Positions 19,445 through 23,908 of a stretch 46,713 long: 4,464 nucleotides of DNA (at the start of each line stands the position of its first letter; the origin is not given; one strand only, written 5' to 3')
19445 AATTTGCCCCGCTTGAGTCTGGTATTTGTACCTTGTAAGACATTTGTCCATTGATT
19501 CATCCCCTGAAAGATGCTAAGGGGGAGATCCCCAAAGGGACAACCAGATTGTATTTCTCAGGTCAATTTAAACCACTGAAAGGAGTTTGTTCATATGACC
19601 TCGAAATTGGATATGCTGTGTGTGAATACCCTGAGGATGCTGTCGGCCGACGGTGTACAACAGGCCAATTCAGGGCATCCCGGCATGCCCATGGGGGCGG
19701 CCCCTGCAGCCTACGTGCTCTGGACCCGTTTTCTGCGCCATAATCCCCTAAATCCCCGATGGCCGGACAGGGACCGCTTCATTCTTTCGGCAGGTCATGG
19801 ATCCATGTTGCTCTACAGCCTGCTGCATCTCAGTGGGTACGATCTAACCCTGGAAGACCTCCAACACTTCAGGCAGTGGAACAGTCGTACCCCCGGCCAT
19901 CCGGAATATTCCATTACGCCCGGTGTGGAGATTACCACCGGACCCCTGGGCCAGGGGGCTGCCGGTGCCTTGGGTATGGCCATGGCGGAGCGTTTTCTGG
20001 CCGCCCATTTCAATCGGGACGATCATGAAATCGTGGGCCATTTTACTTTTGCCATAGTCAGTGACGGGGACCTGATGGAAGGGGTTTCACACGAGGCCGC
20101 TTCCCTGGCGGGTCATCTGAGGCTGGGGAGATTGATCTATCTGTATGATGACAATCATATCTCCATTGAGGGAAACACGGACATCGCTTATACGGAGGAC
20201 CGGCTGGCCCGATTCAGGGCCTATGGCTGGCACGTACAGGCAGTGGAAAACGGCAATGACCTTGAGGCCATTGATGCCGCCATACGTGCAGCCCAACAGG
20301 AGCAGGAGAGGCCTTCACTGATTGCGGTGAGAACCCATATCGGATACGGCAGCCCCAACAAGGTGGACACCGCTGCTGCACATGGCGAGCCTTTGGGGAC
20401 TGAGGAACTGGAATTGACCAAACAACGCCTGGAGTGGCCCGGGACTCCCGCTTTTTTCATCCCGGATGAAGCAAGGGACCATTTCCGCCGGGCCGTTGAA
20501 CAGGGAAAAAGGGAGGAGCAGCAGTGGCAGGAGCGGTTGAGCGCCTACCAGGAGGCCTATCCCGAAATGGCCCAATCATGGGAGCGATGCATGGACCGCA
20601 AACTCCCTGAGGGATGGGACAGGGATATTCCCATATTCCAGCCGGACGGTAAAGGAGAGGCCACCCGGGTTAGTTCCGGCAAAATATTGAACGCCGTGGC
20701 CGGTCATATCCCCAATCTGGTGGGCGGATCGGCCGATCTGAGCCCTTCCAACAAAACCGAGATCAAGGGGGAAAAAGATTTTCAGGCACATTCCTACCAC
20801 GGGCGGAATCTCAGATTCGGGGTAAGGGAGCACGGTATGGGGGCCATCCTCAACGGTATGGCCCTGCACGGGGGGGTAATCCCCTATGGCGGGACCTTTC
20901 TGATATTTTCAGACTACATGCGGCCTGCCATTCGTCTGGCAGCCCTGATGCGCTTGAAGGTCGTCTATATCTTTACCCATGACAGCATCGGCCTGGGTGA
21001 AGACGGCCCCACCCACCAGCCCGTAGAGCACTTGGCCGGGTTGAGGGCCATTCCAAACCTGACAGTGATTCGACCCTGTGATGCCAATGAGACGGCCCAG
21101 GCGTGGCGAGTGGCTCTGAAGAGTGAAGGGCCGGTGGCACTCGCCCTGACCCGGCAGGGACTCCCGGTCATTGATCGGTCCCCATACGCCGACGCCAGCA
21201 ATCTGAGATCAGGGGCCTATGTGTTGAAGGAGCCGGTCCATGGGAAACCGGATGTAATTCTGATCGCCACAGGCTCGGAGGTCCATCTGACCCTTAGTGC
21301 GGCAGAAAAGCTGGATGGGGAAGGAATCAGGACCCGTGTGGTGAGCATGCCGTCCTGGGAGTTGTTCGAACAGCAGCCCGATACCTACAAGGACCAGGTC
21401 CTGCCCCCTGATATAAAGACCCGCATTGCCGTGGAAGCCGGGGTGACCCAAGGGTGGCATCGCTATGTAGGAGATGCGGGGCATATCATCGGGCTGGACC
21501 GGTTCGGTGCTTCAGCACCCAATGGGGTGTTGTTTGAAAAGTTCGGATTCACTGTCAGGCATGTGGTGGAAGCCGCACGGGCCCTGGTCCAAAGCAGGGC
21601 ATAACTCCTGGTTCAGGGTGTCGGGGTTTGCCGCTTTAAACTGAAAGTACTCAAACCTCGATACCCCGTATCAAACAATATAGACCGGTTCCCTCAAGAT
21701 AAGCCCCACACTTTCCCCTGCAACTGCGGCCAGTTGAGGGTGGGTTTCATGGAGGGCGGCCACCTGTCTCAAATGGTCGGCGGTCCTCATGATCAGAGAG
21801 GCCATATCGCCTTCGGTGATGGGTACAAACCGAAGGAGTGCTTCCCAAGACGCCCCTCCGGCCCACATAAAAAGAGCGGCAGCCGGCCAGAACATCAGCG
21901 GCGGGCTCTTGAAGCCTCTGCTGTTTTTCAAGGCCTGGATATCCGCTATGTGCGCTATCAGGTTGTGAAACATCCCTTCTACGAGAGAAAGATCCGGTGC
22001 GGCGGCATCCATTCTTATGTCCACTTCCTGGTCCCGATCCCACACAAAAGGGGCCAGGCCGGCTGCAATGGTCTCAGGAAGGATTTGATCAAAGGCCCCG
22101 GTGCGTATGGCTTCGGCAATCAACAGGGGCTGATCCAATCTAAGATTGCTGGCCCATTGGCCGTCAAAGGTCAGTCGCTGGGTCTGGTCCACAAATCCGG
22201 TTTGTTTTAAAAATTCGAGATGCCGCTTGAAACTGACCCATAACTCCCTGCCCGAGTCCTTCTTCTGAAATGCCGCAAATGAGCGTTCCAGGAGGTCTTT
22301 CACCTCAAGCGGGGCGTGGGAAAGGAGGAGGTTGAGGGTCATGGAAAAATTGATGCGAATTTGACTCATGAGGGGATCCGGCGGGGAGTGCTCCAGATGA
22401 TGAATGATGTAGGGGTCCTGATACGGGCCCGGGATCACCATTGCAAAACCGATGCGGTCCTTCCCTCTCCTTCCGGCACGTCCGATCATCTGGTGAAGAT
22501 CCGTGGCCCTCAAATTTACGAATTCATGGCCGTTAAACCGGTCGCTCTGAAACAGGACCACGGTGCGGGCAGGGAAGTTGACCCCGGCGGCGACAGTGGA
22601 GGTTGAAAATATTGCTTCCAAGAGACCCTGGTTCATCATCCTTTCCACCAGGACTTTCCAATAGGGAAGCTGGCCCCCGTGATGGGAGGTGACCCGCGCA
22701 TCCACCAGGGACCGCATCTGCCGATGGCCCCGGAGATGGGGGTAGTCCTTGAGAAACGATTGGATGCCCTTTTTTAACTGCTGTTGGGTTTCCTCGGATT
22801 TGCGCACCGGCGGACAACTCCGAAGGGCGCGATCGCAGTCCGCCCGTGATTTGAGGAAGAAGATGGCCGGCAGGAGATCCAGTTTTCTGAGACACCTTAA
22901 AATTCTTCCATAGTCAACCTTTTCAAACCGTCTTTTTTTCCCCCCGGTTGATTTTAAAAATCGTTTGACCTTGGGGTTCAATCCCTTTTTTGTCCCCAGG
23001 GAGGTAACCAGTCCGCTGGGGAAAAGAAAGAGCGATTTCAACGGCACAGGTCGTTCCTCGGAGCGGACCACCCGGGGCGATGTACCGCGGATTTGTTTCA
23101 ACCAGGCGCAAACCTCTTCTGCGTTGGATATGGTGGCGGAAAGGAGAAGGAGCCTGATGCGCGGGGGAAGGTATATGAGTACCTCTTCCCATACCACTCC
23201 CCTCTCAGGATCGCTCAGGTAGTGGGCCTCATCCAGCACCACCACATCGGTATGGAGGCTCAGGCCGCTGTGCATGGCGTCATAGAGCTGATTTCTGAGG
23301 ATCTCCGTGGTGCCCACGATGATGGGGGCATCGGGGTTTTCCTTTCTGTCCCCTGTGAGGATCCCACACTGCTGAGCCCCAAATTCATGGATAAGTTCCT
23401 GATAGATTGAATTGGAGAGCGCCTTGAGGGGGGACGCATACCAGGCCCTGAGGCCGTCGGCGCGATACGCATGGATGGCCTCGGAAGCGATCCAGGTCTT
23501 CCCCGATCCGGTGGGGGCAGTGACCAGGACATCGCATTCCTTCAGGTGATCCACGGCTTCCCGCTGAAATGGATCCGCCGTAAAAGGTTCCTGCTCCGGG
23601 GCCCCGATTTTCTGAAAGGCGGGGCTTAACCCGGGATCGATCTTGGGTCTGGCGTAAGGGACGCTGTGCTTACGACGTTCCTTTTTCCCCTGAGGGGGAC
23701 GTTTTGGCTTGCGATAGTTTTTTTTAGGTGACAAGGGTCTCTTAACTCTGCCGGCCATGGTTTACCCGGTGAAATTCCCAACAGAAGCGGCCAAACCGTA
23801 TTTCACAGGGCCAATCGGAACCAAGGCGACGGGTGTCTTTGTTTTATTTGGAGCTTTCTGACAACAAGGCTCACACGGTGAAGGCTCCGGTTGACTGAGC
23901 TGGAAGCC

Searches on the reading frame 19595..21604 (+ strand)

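Call 89: search_protein_families(library=pfam, proteins=[window:19595-21604:+], max_evalue=0.00001)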
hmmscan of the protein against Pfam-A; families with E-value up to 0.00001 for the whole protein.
window:19595-21604:+ (669 aa): 4 families
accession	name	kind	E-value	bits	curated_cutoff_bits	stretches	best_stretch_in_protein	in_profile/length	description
PF00456.26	Transketolase_N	-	7.4e-146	485.8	22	1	7-338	3-334/334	Transketolase, thiamine diphosphate binding domain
PF02779.29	Transket_pyr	-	1.2e-57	194.8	27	1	356-524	4-173/174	Transketolase, pyrimidine binding domain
PF22613.1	Transketolase_C_1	-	2.3e-44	150.7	27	1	540-653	1-113/113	Transketolase-like TK C-terminal domain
PF02780.25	Transketolase_C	-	1.7e-12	47.7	25.9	1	549-657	7-124/124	Transketolase, C-terminal domain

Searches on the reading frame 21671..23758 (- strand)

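Call 89: search_protein_families(library=pfam, proteins=[window:21671-23758:-], max_evalue=0.00001)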
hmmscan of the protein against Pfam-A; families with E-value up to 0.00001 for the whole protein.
window:21671-23758:- (695 aa): 5 families
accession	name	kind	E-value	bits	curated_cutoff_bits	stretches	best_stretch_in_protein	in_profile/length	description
PF08148.17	DSHCT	-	3.2e-24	86.1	22.7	1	527-693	2-171/172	DSHCT (NUC185) domain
PF00270.35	DEAD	-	8.4e-23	81.4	26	1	63-215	2-166/167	DEAD/DEAH box helicase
PF04851.21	ResIII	-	4.7e-14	53.1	22.5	1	64-211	7-163/164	Type III restriction enzyme, res subunit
PF22527.2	DEXQc_Suv3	-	2.9e-11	43.6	27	1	80-196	19-120/154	DEXQ-box helicase domain of Suv3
PF13401.12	AAA_22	-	1.6e-08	35.4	27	1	78-190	9-101/130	AAA domain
